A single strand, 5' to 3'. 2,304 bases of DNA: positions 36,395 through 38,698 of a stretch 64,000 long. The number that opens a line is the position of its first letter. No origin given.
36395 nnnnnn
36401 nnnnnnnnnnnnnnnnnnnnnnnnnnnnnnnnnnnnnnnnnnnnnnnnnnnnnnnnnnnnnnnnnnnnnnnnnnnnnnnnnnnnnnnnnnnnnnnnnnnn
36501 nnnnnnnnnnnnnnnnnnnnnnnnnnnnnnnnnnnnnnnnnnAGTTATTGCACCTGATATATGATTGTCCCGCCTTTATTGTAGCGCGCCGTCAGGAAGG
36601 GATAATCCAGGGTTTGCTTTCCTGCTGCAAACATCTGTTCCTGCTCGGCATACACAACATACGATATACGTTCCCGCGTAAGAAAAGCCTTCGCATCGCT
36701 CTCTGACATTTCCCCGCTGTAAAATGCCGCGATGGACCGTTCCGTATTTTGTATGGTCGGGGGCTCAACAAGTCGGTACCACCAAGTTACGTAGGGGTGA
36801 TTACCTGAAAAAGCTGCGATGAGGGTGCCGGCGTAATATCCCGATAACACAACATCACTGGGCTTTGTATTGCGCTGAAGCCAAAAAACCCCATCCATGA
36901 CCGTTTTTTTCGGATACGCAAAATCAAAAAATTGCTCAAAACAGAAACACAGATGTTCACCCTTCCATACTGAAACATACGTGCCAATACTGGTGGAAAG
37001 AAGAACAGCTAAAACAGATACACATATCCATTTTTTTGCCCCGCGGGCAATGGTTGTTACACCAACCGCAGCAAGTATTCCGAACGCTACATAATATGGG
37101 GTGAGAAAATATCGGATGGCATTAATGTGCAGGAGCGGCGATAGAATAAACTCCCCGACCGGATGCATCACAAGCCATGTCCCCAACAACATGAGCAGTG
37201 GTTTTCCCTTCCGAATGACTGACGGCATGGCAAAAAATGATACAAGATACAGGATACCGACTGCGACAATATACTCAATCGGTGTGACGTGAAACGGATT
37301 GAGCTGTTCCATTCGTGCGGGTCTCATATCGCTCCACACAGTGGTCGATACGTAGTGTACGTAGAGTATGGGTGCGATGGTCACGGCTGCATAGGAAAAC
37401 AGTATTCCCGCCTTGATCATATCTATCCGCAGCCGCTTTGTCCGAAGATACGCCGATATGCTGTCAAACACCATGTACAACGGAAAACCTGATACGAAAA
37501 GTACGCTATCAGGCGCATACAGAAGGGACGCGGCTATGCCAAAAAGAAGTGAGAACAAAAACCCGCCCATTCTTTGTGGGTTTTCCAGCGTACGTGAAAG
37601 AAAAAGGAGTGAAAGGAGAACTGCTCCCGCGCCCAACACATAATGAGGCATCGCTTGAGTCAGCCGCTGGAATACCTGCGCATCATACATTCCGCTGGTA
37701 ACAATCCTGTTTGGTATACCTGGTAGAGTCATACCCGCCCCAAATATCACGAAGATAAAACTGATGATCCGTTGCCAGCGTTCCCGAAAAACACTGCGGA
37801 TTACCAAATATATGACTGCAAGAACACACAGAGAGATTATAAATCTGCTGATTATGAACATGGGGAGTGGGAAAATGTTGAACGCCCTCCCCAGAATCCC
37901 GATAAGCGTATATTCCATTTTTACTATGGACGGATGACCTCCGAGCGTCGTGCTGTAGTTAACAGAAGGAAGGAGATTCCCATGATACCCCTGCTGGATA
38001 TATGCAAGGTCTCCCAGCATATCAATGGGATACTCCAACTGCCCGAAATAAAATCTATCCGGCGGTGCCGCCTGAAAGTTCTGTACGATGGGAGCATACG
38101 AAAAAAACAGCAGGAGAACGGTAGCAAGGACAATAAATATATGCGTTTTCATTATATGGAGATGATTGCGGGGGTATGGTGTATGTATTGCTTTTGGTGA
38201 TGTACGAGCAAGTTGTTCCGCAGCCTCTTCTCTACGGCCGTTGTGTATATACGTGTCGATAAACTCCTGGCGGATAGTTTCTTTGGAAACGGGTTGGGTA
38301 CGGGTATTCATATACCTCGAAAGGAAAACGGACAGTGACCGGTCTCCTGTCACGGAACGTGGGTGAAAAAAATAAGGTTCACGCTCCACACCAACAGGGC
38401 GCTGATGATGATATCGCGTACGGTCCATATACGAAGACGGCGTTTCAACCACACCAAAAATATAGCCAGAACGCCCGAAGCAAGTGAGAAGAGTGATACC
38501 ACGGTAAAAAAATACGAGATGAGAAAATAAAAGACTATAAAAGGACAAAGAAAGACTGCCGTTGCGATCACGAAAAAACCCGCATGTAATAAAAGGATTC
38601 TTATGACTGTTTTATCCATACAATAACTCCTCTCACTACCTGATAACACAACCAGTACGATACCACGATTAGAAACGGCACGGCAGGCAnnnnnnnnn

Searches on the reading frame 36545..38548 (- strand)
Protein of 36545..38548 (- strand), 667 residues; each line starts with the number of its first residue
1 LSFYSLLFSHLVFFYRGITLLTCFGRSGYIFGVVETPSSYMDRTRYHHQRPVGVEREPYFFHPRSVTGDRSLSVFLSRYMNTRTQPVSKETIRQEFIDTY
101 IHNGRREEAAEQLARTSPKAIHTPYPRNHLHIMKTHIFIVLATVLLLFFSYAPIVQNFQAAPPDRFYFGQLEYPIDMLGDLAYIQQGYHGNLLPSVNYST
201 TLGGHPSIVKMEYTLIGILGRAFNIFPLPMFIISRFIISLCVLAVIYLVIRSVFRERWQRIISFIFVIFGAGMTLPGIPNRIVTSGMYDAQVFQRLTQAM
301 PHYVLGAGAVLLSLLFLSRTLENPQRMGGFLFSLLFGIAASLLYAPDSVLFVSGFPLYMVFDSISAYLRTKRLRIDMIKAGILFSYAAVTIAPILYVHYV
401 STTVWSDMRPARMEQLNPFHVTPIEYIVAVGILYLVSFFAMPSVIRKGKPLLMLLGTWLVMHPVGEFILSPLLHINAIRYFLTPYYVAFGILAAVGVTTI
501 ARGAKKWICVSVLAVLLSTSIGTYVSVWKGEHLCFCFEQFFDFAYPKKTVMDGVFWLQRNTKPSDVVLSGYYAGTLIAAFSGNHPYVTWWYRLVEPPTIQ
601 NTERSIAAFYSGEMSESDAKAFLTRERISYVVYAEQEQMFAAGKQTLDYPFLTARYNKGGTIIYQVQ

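Call 58: search_protein_families(library=pfam, proteins=[window:36545-38548:-], max_evalue=0.0001)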
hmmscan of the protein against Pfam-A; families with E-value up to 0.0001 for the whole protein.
window:36545-38548:- (667 aa): 0 families

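Call 75: search_protein_families(library=pfam, proteins=[window:36545-38548:-], max_evalue=1)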
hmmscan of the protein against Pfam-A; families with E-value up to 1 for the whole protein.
window:36545-38548:- (667 aa): 1 family
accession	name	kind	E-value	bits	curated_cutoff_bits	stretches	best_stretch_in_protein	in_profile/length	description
PF12669.12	FeoB_associated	-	0.12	13.1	27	0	235-256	2-23/44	FeoB-associated Cys-rich membrane protein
